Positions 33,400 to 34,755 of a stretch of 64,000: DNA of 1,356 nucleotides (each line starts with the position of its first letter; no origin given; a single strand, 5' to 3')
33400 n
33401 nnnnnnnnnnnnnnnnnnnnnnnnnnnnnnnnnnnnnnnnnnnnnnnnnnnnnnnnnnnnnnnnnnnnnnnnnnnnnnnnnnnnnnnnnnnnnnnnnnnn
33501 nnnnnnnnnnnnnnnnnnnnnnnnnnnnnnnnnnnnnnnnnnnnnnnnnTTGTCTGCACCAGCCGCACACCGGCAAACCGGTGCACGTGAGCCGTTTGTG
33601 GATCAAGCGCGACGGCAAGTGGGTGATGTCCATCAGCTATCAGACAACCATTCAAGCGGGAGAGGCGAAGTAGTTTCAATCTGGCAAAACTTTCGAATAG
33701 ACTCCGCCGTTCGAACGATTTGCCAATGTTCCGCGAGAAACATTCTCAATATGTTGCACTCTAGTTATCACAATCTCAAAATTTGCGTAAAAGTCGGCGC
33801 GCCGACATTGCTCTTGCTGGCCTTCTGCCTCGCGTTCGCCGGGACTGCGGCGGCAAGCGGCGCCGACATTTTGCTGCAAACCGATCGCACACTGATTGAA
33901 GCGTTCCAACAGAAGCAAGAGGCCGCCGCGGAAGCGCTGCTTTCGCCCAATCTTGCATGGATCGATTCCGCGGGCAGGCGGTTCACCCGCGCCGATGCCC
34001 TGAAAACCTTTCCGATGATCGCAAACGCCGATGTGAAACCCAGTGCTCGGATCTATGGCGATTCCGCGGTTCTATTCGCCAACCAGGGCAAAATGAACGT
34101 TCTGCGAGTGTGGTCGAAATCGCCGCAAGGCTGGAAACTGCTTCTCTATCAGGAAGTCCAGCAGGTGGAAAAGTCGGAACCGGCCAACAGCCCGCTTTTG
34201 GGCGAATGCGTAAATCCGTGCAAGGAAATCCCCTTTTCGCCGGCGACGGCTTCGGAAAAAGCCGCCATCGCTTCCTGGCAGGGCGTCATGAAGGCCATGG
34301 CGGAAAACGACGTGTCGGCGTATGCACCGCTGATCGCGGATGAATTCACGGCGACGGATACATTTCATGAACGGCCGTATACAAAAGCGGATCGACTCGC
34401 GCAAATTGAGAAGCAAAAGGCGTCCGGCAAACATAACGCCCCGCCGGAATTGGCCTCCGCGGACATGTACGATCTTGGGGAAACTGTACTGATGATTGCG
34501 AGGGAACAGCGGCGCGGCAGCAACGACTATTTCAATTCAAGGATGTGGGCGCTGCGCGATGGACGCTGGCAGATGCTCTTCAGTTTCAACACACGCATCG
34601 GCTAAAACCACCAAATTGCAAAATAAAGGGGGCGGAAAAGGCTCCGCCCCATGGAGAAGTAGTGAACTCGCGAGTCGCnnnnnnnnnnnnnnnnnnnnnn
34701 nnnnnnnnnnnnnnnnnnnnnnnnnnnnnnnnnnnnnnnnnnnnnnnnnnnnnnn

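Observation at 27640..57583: A PdhR/FadR-type operator ties dispersed operons into one regulon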

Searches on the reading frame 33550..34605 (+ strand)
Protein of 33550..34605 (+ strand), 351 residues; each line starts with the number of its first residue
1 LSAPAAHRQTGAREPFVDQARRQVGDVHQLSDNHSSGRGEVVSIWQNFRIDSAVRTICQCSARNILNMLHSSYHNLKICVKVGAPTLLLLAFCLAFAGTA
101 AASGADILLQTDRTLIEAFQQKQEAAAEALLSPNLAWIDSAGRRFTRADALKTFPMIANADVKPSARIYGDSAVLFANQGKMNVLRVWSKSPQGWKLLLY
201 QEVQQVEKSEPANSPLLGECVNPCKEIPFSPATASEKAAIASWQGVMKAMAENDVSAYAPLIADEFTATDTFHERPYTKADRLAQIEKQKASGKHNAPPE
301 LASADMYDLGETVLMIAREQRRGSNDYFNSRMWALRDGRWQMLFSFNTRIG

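Call 11: search_protein_families(library=pfam, proteins=[window:33550-34605:+])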
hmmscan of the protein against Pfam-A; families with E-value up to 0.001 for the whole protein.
window:33550-34605:+ (351 aa): 1 family
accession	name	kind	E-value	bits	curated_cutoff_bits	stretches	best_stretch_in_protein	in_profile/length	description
PF14534.12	DUF4440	-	2.8e-15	57.1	25.2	2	244-342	6-107/107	Domain of unknown function (DUF4440)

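Call 39: search_protein_families(library=pfam, proteins=[window:33700-34605:+])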
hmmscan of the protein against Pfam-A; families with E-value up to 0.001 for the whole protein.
window:33700-34605:+ (301 aa): 1 family
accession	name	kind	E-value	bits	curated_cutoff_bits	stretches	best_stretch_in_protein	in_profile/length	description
PF14534.12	DUF4440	-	2.2e-15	57.5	25.2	2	194-292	6-107/107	Domain of unknown function (DUF4440)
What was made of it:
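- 29072..34605 (+): Acidobacterial-type TonB-dependent receptor (CarboxypepD_reg + OMP_b-brl_4), followed by two DUF4440 proteins. Pfam, calls 11 and 39.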
